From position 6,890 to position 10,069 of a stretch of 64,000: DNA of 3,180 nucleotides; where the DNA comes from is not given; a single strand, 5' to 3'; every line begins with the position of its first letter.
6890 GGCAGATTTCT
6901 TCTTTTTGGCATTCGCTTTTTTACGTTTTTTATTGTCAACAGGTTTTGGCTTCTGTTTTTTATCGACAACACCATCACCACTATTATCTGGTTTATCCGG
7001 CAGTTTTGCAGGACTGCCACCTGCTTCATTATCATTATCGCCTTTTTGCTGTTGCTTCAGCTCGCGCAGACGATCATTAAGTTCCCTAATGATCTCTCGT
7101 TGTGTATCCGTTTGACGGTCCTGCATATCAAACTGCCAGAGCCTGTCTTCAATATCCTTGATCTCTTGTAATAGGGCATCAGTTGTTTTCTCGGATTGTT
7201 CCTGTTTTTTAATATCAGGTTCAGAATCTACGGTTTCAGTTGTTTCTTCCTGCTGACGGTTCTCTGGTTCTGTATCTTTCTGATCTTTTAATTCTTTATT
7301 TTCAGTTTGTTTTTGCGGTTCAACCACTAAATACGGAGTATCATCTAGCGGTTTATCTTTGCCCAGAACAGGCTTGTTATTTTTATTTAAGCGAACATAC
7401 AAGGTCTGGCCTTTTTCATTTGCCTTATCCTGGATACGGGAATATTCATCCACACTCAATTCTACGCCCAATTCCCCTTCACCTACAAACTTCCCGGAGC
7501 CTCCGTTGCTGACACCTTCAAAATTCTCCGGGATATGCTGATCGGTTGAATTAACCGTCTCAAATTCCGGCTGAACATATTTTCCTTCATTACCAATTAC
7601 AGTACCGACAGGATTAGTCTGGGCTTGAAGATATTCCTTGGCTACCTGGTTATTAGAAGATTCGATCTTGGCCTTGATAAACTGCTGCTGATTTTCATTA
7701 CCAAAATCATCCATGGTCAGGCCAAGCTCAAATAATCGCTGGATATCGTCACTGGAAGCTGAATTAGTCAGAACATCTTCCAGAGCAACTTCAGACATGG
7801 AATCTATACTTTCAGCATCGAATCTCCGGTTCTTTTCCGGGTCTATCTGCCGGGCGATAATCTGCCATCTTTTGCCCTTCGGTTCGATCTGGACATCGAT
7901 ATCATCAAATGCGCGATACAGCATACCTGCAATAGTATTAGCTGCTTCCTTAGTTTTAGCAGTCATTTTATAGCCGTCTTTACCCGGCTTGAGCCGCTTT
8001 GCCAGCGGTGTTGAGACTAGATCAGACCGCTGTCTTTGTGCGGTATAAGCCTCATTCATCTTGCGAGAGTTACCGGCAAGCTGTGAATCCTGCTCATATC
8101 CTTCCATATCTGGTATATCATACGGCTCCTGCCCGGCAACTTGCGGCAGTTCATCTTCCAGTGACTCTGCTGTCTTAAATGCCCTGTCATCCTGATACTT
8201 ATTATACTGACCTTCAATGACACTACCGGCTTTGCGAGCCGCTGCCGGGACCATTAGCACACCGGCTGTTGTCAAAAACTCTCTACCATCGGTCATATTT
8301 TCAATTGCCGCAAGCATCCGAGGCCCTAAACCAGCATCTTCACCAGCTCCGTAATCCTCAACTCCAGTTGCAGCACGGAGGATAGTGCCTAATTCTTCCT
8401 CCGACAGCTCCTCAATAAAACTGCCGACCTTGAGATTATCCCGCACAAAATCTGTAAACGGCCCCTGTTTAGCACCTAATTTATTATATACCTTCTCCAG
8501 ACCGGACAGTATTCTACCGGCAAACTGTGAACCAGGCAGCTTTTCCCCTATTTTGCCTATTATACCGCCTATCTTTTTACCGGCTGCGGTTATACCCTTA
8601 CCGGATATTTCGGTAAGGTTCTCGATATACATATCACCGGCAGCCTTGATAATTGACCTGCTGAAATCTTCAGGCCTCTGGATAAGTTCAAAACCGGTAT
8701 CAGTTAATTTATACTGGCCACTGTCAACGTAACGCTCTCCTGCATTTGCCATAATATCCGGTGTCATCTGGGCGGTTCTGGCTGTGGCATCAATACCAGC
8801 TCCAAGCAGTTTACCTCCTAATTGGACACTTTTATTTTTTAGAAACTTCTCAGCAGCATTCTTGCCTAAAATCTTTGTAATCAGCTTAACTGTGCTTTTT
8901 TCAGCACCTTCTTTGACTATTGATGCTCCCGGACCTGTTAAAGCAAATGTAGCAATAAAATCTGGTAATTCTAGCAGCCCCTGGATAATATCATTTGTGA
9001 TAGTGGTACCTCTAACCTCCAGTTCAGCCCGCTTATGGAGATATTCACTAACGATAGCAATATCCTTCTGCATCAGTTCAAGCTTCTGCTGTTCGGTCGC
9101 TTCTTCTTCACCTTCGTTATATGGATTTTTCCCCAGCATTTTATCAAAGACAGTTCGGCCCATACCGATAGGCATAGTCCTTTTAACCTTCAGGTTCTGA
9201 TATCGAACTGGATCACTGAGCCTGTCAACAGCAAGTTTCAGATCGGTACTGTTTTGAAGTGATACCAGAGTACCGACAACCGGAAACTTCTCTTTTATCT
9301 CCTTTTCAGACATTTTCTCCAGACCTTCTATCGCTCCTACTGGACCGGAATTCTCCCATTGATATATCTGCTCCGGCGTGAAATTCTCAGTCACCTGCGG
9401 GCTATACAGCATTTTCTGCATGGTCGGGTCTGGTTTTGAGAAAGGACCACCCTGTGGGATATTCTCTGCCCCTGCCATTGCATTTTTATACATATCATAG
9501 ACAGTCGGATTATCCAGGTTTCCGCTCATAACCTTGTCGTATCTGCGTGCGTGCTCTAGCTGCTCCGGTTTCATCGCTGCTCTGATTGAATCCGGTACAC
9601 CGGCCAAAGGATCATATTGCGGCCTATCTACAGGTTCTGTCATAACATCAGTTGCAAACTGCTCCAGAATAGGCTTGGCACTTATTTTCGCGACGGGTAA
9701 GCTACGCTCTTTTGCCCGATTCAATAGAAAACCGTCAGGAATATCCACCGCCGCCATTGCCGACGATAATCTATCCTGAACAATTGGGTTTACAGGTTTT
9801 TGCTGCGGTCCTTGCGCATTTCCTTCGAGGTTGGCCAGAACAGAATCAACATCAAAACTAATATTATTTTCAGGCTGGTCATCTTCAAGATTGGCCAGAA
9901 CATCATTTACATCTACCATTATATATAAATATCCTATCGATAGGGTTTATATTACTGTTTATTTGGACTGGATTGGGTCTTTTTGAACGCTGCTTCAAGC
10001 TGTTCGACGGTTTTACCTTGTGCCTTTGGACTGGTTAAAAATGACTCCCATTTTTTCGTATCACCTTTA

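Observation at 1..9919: One uninterrupted ORF of at least 3306 codons closes the phage structural operon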

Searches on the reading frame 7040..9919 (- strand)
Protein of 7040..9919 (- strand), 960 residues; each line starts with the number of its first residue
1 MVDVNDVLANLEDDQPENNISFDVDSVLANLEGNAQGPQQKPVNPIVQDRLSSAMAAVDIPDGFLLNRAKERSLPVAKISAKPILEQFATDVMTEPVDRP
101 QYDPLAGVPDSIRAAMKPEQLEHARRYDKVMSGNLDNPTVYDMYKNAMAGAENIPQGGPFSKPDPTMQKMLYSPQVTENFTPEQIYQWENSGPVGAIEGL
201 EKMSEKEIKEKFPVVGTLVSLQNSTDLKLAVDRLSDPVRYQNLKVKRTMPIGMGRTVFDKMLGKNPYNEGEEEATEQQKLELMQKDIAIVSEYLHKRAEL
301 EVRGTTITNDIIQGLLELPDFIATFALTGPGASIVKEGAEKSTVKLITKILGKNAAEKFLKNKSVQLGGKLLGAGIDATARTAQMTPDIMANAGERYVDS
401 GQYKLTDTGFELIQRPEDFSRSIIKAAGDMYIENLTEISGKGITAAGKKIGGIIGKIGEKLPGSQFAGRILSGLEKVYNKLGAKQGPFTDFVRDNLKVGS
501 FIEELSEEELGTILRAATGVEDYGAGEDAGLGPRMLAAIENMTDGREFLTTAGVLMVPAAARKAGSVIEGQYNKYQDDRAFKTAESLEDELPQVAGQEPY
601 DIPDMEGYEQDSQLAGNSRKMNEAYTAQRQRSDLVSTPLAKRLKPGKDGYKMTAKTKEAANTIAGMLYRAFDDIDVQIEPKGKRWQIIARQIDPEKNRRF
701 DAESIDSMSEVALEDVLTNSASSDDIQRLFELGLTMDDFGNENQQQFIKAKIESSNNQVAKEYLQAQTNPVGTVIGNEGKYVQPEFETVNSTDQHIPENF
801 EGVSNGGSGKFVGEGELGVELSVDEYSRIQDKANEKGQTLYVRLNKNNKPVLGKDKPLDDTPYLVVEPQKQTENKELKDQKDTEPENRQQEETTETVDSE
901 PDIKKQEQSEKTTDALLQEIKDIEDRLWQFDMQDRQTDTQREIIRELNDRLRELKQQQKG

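Call 44: search_dna_similar(query=window:7040-9919:-, collection=phages, mode=protein, max_evalue=0.001, max_rows=20)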
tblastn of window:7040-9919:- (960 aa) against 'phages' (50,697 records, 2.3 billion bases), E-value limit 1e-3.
No match.

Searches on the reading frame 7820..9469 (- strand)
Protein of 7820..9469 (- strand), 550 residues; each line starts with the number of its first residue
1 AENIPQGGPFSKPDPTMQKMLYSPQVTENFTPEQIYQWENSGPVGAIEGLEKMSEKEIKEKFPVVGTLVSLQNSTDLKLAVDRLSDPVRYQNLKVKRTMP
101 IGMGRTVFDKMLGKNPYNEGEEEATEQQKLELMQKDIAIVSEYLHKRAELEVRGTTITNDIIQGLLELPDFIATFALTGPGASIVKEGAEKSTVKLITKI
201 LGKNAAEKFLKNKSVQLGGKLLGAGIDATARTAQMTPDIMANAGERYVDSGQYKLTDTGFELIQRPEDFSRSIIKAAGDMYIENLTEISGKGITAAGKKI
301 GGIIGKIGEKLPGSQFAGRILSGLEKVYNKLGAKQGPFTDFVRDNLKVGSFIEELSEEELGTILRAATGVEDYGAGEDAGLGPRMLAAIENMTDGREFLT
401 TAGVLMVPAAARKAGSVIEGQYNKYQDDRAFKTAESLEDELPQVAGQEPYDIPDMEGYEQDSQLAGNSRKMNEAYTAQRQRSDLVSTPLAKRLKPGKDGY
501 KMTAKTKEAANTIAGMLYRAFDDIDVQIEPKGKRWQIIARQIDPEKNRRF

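Call 97: search_solved_structures(query=A3, max_evalue=10, show_alignments=1)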
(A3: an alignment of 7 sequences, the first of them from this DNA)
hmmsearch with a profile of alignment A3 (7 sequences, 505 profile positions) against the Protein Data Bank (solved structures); distinct sequences matched with E-value up to 10: 1.
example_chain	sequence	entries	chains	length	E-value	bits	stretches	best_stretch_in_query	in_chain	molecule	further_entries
9i5t_R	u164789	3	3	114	0.13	14.5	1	254-338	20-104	Large ribosomal subunit protein uL18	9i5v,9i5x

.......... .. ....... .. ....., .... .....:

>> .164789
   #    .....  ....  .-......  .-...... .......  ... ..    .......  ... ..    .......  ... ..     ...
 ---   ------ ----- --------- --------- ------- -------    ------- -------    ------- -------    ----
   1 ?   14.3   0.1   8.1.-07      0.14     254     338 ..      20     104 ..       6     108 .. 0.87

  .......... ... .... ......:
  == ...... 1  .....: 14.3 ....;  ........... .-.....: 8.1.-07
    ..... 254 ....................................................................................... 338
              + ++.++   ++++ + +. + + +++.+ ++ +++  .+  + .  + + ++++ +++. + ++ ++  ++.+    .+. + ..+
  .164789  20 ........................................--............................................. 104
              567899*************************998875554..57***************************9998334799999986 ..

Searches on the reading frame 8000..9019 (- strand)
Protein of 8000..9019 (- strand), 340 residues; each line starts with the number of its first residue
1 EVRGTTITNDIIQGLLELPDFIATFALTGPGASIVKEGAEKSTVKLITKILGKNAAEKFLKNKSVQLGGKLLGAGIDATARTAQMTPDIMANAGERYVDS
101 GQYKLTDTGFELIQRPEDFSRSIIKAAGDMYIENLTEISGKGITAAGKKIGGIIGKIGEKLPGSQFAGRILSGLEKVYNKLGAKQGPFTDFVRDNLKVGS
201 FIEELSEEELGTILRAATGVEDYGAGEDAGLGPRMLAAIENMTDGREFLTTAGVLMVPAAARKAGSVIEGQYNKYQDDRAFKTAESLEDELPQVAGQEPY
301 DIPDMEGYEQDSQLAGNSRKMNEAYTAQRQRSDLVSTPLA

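Call 58: search_protein_families(library=pfam, proteins=[window:8000-9019:-], max_evalue=10)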
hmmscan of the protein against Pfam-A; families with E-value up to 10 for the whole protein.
window:8000-9019:- (340 aa): 1 family
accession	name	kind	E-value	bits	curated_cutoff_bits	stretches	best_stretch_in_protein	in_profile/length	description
PF04016.18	DUF364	-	0.015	15.4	23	1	4-53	70-119/147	Putative heavy-metal chelation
